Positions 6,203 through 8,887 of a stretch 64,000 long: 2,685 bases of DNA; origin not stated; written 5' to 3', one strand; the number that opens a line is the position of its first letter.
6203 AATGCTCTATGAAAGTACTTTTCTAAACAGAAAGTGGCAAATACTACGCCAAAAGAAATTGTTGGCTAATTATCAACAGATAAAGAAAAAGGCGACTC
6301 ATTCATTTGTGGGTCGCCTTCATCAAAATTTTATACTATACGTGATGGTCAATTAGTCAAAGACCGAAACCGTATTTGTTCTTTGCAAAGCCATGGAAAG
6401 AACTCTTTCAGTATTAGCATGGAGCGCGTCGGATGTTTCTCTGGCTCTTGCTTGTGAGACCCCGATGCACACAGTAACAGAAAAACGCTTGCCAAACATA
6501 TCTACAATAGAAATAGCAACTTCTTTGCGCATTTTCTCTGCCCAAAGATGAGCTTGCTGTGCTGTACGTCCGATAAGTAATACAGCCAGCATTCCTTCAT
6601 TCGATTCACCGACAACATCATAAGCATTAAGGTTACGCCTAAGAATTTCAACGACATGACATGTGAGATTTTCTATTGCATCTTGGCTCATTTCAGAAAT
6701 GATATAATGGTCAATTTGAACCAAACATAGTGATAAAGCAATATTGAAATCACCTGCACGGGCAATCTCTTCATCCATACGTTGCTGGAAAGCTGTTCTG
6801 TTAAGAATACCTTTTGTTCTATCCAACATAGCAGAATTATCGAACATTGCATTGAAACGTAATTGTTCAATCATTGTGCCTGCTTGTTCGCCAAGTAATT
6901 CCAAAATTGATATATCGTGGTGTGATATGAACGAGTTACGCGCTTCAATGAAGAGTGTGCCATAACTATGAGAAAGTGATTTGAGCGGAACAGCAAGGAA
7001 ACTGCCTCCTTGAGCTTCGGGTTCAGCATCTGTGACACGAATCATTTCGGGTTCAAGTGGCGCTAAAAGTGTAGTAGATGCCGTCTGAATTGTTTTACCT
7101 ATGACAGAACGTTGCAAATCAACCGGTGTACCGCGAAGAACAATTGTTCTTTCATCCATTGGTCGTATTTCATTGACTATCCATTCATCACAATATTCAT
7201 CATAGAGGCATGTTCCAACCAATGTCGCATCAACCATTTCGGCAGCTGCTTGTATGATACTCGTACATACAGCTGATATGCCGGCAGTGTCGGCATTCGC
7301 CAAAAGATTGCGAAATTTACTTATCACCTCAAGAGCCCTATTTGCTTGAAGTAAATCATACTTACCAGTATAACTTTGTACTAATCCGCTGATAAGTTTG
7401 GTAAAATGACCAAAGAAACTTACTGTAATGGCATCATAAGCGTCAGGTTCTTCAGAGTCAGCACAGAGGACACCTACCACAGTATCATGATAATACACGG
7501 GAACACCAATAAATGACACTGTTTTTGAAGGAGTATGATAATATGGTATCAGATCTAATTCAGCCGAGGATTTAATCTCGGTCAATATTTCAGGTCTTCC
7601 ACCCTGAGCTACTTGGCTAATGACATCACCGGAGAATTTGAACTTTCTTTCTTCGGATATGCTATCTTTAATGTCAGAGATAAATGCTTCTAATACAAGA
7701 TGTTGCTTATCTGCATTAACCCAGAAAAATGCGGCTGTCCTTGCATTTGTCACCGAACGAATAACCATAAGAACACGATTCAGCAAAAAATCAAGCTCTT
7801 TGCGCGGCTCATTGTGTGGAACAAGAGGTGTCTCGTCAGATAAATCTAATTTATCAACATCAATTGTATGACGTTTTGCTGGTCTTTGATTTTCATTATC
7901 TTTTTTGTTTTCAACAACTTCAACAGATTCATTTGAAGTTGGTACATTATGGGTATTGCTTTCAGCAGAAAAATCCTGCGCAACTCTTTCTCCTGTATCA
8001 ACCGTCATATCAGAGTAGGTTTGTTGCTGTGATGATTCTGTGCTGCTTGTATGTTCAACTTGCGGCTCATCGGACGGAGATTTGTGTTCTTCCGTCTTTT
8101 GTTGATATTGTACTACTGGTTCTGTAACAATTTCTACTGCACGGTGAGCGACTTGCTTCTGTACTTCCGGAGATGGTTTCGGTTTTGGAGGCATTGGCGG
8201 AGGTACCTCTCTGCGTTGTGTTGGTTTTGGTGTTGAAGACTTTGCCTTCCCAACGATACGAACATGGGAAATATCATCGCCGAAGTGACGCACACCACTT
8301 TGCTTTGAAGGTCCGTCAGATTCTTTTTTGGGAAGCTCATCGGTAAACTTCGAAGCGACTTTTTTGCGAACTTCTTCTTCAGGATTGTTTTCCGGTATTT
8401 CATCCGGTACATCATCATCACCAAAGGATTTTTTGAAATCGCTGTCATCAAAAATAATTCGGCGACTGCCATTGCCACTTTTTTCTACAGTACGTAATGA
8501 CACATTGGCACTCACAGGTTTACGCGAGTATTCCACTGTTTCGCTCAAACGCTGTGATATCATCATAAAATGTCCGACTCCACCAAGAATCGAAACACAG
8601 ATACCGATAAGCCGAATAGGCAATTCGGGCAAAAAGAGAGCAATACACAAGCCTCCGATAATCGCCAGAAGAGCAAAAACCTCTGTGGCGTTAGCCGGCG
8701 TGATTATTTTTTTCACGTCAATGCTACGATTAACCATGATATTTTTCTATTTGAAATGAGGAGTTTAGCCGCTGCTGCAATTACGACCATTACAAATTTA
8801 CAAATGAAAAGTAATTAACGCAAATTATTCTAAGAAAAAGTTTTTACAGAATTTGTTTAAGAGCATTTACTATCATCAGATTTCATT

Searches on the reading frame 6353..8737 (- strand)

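Call 4: search_protein_families(library=pfam, proteins=[window:6353-8737:-])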
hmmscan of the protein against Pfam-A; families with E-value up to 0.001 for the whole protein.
window:6353-8737:- (794 aa): 4 families
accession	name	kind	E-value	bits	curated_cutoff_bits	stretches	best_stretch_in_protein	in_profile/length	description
PF13185.12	GAF_2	-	9.7e-18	65.1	28.6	2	315-450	4-132/136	GAF domain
PF01590.32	GAF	-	3.7e-13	50.6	22.4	1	315-449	2-129/133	GAF domain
PF13492.12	GAF_3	-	3.7e-09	37.5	27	0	497-625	12-129/129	GAF domain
PF00990.26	GGDEF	-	2.1e-06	28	23.8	1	636-774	1-145/161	Diguanylate cyclase, GGDEF domain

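Call 5: search_protein_families(library=ncbifam, proteins=[window:6353-8737:-], max_evalue=1)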
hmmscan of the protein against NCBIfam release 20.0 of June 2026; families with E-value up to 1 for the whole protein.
window:6353-8737:- (794 aa): 13 families
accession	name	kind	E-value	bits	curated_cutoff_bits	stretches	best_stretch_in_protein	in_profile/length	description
NF038266.1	diguan_SiaD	equivalog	2.1e-10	40.4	290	1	628-772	86-234/252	biofilm regulation diguanylate cyclase SiaD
TIGR01817.1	nifA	equivalog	2.7e-10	39.6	528.85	2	313-451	18-154/534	nif-specific transcriptional activator NifA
TIGR00254.1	GGDEF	domain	3.9e-09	36.4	37.4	1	634-774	3-147/168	diguanylate cyclase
NF007135.0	PRK09581.1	equivalog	6.5e-09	35.1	474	1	635-785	291-446/457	PleD family two-component system response regulator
NF008467.0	PRK11359.1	equivalog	1.3e-05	23.5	857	1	623-777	363-514/800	oxygen-sensing cyclic-di-GMP phosphodiesterase DosP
NF050064.1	BlResRespRegCbrR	equivalog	3.9e-05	22.8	600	1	630-784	248-404/415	bile resistance response regulator CbrR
NF007380.0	PRK09894.1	equivalog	4.1e-05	23.1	256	1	635-779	128-272/296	diguanylate cyclase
NF047654.1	DiguCycDgcRLepto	equivalog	5.5e-05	22.2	500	1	631-768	128-268/295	diguanylate cyclase DgcR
NF008283.0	PRK11061.1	equivalog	0.00011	20.6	583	1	324-453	27-154/748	phosphoenolpyruvate--protein phosphotransferase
NF051473.1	DigCycDgcsShew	equivalog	0.00012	21.6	400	1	622-783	122-280/291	diguanylate cyclase DgcS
NF041606.1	dguan_cyc_DgcA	equivalog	0.0097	14.9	370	1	652-765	194-309/340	diguanylate cyclase DgcA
NF011955.1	PRK15426.1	equivalog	0.018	13.2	408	1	638-783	400-550/564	cellulose biosynthesis regulator diguanylate cyclase DgcQ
NF008281.1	PRK11059.1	equivalog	0.024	12.9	663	1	613-794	198-383/633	RNase E specificity factor CsrD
